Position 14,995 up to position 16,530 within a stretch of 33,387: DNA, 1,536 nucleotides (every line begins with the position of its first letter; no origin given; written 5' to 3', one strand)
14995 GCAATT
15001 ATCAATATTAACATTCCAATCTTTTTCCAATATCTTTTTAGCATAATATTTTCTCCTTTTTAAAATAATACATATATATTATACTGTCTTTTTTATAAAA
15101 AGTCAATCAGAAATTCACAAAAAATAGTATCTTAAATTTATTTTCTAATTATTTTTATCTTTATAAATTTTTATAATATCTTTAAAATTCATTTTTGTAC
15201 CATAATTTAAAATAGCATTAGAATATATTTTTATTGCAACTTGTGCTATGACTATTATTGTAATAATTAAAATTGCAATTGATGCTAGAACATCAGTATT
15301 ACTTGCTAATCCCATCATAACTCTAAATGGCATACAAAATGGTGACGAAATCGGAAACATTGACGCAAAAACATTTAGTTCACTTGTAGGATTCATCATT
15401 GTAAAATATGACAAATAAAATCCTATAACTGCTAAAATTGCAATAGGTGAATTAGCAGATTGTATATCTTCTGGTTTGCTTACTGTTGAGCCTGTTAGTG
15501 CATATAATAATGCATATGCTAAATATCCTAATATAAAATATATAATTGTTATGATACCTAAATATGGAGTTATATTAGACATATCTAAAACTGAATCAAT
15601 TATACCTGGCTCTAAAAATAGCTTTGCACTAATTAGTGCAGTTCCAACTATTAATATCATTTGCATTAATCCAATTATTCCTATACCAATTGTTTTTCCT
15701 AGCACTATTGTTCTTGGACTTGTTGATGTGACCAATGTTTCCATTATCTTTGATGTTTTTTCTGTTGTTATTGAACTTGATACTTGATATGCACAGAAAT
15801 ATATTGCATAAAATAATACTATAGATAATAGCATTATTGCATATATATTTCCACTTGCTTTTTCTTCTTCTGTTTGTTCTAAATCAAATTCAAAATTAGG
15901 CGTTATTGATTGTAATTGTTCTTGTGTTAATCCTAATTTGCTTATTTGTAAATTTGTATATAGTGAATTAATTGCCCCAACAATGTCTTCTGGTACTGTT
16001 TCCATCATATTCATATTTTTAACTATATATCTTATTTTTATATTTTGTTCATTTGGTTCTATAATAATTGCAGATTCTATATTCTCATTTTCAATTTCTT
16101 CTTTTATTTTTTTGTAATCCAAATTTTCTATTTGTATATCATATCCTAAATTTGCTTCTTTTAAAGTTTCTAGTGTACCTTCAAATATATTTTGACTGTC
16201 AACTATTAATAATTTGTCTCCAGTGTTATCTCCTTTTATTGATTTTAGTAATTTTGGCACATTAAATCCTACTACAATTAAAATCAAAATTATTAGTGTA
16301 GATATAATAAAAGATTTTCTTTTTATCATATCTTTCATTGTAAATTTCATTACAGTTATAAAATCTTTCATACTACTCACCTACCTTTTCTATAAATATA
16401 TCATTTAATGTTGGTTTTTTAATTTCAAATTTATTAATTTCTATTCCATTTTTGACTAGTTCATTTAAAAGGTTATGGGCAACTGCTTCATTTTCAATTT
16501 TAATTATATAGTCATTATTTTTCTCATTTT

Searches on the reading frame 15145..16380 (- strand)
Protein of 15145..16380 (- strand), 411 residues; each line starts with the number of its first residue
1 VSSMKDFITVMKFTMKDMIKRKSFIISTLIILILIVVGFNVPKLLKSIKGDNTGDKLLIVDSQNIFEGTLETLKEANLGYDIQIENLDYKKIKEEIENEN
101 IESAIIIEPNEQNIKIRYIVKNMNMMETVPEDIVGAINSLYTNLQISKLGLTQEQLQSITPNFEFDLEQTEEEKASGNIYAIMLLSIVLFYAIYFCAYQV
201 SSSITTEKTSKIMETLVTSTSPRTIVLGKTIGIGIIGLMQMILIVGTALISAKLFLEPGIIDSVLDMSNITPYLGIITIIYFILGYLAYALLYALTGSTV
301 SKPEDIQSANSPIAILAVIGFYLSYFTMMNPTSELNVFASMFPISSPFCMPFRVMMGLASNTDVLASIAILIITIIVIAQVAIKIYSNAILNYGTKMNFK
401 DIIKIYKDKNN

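Call 18: search_protein_families(library=pfam, proteins=[window:15145-16380:-], max_evalue=0.001)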
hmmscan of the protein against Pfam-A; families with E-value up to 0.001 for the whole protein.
window:15145-16380:- (411 aa): 1 family
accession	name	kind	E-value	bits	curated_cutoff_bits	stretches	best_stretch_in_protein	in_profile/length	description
PF12698.13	ABC2_membrane_3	-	4.1e-44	151.5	31.6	1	22-379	1-342/347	ABC-2 family transporter protein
